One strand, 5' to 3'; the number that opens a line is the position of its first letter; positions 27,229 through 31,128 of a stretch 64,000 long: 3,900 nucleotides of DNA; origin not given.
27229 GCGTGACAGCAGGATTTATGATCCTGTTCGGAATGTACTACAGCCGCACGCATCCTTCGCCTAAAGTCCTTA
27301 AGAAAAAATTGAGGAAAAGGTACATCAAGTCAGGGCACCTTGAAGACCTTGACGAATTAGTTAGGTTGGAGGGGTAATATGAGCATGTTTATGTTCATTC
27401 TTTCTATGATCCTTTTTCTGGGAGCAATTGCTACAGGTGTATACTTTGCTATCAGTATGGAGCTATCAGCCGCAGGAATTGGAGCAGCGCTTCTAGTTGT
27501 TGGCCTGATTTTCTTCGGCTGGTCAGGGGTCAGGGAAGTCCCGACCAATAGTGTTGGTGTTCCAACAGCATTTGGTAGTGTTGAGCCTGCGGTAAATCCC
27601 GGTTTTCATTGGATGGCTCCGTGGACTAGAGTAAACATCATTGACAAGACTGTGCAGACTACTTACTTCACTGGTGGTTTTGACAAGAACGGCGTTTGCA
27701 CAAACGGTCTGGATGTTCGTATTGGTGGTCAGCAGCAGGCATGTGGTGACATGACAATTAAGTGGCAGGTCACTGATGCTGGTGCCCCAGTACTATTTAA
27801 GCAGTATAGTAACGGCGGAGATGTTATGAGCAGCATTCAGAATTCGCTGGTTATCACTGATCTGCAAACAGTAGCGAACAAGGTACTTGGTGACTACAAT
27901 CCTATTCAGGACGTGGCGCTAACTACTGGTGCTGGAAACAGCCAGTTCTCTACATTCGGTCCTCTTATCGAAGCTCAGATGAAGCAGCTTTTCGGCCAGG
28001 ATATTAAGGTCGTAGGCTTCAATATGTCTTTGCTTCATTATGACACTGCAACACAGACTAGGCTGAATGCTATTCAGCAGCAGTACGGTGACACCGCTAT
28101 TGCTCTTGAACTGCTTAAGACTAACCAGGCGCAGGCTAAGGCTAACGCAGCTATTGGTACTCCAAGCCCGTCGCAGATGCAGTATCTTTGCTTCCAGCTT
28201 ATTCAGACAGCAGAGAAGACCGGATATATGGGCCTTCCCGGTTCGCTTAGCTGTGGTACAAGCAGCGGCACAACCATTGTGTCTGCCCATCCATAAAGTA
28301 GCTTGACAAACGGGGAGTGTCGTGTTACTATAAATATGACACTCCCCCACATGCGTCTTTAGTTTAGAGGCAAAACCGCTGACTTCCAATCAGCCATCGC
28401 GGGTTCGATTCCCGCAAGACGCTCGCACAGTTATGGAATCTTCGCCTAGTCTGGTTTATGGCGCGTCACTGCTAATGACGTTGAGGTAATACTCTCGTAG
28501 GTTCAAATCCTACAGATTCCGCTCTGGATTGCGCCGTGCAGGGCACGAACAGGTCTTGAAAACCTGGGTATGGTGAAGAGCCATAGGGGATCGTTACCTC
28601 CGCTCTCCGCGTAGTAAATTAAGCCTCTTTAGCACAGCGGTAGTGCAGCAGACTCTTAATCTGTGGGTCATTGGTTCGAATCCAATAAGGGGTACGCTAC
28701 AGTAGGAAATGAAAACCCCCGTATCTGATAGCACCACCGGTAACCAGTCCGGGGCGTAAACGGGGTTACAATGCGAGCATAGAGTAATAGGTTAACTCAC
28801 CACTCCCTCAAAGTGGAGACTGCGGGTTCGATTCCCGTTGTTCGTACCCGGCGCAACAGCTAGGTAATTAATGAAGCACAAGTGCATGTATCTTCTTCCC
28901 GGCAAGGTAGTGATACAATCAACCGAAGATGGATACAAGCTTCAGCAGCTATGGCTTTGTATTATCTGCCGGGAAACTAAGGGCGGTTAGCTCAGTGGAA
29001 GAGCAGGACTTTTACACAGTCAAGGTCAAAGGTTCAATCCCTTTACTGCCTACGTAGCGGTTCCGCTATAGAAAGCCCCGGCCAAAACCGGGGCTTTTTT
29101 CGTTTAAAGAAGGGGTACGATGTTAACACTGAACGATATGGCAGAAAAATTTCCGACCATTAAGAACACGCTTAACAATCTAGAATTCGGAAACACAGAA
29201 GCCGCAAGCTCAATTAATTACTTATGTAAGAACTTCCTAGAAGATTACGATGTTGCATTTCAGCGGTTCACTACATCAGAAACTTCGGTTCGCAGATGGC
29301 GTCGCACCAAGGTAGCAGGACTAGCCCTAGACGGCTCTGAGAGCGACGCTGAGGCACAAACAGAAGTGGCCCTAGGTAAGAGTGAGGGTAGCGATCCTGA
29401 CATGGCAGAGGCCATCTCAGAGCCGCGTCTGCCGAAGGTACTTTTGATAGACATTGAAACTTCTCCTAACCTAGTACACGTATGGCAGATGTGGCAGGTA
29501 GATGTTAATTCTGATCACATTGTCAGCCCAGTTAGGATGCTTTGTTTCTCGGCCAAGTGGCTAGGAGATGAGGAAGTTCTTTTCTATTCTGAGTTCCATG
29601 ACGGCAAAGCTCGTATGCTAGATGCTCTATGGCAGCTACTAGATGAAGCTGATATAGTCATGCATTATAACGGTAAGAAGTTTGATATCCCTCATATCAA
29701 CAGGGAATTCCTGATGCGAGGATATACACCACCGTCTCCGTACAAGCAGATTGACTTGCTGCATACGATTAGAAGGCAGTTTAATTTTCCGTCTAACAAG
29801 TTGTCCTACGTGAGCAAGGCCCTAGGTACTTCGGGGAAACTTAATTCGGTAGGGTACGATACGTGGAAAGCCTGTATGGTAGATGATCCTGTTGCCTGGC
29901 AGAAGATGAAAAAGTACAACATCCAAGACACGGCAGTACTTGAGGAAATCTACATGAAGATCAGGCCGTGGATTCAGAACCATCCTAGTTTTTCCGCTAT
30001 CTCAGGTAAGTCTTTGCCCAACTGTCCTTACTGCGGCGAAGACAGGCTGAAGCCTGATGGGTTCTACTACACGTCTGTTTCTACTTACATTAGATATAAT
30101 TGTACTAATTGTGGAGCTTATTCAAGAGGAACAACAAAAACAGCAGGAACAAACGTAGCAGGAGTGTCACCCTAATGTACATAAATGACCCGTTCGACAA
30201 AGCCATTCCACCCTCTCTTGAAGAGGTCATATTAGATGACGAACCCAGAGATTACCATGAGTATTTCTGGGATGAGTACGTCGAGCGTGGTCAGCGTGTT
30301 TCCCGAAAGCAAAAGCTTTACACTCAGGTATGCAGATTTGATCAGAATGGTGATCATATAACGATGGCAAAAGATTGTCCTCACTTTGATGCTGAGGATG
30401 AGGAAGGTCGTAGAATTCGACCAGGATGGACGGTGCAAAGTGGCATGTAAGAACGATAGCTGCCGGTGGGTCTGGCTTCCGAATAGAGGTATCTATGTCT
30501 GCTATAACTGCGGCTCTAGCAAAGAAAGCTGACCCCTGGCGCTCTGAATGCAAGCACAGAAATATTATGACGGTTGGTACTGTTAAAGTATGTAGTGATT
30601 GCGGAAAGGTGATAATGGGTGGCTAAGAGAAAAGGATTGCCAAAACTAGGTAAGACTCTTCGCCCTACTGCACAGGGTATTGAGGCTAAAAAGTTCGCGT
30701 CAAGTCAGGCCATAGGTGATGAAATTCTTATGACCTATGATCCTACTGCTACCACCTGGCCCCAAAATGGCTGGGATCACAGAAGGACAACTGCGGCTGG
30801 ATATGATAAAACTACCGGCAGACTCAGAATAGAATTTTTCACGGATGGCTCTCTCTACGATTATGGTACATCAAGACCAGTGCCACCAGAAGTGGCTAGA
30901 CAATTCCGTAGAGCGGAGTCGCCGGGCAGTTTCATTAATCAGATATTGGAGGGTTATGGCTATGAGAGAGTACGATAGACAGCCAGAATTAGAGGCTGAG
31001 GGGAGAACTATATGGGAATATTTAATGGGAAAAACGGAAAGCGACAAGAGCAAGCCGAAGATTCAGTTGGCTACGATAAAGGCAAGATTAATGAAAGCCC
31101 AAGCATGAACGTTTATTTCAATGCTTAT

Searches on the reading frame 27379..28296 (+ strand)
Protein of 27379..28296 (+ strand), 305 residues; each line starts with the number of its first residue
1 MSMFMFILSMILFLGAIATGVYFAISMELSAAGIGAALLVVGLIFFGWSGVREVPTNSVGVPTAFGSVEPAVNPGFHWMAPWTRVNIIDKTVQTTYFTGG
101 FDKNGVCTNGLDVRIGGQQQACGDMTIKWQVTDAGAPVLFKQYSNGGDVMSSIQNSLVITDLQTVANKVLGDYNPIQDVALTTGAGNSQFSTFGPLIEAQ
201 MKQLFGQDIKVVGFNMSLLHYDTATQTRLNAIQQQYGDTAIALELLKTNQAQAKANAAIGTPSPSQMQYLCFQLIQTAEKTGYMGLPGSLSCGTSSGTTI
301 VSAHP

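Call 9: search_protein_families(library=pfam, proteins=[window:27379-28296:+], max_evalue=0.01)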
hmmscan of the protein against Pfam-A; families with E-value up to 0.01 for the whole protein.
window:27379-28296:+ (305 aa): 1 family
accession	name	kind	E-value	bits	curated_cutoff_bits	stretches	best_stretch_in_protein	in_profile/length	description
PF01145.31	Band_7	-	9.7e-11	42.5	23.6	1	53-234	2-160/176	SPFH domain / Band 7 family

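Call 99: search_protein_families(library=padloc, proteins=[window:27379-28296:+], max_evalue=0.01)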
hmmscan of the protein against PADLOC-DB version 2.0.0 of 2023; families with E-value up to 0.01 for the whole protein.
window:27379-28296:+ (305 aa): 0 families

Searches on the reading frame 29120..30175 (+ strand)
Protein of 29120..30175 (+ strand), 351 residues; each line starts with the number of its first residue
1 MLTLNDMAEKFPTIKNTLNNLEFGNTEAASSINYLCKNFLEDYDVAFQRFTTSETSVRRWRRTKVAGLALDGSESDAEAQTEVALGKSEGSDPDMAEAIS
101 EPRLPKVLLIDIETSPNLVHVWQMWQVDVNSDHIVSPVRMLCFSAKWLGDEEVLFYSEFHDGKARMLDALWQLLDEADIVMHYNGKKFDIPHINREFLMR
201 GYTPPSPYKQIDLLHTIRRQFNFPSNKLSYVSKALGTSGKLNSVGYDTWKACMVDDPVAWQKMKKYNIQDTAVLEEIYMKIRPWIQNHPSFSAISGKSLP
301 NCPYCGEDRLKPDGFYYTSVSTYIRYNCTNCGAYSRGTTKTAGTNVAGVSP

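Call 9: search_protein_families(library=pfam, proteins=[window:29120-30175:+], max_evalue=0.01)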
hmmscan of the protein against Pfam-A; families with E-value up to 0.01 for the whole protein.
window:29120-30175:+ (351 aa): 2 families
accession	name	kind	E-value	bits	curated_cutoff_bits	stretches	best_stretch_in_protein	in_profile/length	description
PF13482.12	RNase_H_2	-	1.1e-13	51.9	22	1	149-280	26-163/165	RNase_H superfamily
PF10108.15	DNA_pol_B_exo2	-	0.0098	16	24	0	157-203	31-78/213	Predicted 3'-5' exonuclease related to the exonuclease domain of PolB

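Call 24: search_protein_families(library=ncbifam, proteins=[window:29120-30175:+], max_evalue=0.01)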
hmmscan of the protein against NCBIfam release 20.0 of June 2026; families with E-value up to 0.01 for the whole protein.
window:29120-30175:+ (351 aa): 1 family
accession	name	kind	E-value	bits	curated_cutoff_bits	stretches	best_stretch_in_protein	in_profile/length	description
TIGR03655.1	anti_R_Lar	subfamily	0.00075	19.8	39.6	1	300-336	2-39/55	Lar family restriction alleviation protein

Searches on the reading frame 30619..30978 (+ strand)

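Call 67: search_protein_families(library=phrogs, proteins=[window:30619-30978:+], max_evalue=0.001)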
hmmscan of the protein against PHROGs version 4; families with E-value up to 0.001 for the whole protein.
window:30619-30978:+ (119 aa): 1 family
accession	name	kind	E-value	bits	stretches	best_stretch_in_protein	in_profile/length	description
phrog_3292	-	unknown function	3.5e-08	34.1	1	28-114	89-171/436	-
